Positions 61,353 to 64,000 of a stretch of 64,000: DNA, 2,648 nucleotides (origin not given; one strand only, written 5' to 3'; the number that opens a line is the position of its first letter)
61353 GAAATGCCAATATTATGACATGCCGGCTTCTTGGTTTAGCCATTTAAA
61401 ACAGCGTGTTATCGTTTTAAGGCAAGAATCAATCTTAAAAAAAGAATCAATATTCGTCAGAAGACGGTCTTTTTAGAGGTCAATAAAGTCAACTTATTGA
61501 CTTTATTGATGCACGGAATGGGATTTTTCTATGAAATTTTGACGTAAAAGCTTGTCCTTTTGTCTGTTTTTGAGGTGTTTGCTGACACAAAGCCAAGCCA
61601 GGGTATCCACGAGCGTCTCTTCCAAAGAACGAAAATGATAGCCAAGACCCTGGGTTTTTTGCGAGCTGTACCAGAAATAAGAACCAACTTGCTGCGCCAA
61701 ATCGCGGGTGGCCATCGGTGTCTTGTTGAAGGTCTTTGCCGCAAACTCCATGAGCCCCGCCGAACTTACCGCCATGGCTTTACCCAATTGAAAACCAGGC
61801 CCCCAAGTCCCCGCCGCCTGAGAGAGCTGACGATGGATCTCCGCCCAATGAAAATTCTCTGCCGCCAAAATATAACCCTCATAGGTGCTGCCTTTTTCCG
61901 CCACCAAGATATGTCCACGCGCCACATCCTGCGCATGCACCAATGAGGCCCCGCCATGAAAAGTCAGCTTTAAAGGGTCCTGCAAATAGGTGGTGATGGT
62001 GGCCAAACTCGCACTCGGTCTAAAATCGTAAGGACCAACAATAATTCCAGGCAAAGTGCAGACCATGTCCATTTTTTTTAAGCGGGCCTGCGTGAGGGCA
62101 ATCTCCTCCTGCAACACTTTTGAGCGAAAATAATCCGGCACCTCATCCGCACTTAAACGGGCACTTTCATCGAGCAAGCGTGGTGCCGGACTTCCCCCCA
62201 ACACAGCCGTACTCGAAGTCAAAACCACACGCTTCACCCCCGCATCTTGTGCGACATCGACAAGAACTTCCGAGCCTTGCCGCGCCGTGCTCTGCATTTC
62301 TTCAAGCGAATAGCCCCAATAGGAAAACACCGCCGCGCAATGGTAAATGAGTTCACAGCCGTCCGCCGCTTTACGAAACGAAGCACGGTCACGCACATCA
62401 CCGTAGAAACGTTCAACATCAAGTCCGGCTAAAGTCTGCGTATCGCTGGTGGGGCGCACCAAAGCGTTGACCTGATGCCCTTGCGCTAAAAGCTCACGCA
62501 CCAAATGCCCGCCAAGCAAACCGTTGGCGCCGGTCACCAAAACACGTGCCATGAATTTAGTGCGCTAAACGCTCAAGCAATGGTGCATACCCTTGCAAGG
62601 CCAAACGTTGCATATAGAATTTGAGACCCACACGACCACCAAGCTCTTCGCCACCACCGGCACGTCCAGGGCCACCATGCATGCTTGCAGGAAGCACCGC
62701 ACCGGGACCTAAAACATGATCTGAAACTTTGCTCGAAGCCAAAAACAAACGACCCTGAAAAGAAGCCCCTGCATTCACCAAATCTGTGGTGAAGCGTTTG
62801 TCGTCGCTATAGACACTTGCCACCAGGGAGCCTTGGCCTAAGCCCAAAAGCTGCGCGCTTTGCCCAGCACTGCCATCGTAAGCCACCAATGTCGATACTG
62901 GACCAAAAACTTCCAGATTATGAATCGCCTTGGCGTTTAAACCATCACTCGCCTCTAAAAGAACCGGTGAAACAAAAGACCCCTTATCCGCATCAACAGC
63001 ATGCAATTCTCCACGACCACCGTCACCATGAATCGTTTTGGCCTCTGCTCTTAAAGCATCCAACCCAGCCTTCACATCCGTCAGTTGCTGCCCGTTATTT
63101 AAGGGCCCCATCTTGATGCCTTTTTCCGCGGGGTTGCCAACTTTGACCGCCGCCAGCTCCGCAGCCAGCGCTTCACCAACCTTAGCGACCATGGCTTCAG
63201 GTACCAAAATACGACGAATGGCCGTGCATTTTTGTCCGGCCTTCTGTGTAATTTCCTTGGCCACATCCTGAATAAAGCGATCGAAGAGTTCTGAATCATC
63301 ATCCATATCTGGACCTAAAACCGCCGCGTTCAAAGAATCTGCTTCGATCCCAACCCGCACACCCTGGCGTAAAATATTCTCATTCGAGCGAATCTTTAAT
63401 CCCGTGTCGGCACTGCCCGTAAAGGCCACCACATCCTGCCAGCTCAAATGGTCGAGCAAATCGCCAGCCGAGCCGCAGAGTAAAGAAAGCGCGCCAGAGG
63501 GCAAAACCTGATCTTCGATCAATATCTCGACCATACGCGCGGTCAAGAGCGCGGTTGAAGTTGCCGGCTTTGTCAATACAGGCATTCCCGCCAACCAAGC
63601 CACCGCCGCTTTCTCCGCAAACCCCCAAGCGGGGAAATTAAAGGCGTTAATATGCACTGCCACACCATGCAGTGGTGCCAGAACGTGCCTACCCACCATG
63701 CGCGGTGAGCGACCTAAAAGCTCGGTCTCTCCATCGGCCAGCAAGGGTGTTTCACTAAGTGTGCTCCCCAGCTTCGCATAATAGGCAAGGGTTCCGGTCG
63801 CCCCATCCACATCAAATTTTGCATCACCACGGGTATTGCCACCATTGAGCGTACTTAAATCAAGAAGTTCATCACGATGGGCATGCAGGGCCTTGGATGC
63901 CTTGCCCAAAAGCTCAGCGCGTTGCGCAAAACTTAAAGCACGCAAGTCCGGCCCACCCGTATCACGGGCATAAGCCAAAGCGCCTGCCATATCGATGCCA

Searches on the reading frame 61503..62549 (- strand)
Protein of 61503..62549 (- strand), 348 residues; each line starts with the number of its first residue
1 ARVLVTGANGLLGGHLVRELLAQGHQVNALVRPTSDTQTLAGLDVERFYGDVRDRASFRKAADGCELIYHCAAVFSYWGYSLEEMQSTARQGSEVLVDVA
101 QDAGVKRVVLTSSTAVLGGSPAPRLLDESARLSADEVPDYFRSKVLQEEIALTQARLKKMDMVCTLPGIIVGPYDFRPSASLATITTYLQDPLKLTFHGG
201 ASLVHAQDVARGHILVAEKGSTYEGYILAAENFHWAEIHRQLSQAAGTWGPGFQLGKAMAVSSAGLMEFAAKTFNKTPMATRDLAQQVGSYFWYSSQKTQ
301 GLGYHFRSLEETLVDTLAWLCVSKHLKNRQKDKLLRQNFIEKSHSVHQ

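Call 59: search_protein_families(library=pfam, proteins=[window:61503-62549:-], max_evalue=0.0001)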
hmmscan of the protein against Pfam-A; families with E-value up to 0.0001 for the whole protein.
window:61503-62549:- (348 aa): 8 families
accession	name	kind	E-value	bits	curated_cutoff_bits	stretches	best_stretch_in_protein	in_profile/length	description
PF01370.27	Epimerase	-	7e-30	104.6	20.9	1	3-223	1-234/240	NAD dependent epimerase/dehydratase family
PF01073.25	3Beta_HSD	-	1.4e-17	64.1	22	1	4-218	1-230/280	3-beta hydroxysteroid dehydrogenase/isomerase family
PF13460.12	NAD_binding_10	-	2.7e-17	63.6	27.2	1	7-148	1-128/184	NAD(P)H-binding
PF05368.20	NmrA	-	1.1e-14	55.2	27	1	2-112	4-106/298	NmrA-like family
PF07993.18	NAD_binding_4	-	3.7e-13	49.7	20.1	1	56-177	80-210/258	Male sterility protein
PF16363.11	GDP_Man_Dehyd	-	5.6e-11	42.9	27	1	4-230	1-249/332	GDP-mannose 4,6 dehydratase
PF02719.21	Polysacc_synt_2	-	2.5e-06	27.3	20.2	1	3-113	1-128/293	Polysaccharide biosynthesis protein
PF04321.23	RmlD_sub_bind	-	2.6e-06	27.1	27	1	2-120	2-108/287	RmlD substrate binding domain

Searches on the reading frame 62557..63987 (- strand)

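Call 59: search_protein_families(library=pfam, proteins=[window:62557-63987:-], max_evalue=0.0001)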
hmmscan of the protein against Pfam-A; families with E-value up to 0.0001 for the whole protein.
window:62557-63987:- (476 aa): 1 family
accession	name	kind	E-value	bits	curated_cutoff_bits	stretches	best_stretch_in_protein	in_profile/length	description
PF00171.27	Aldedh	-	1.5e-57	195.6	23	1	12-397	42-405/461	Aldehyde dehydrogenase family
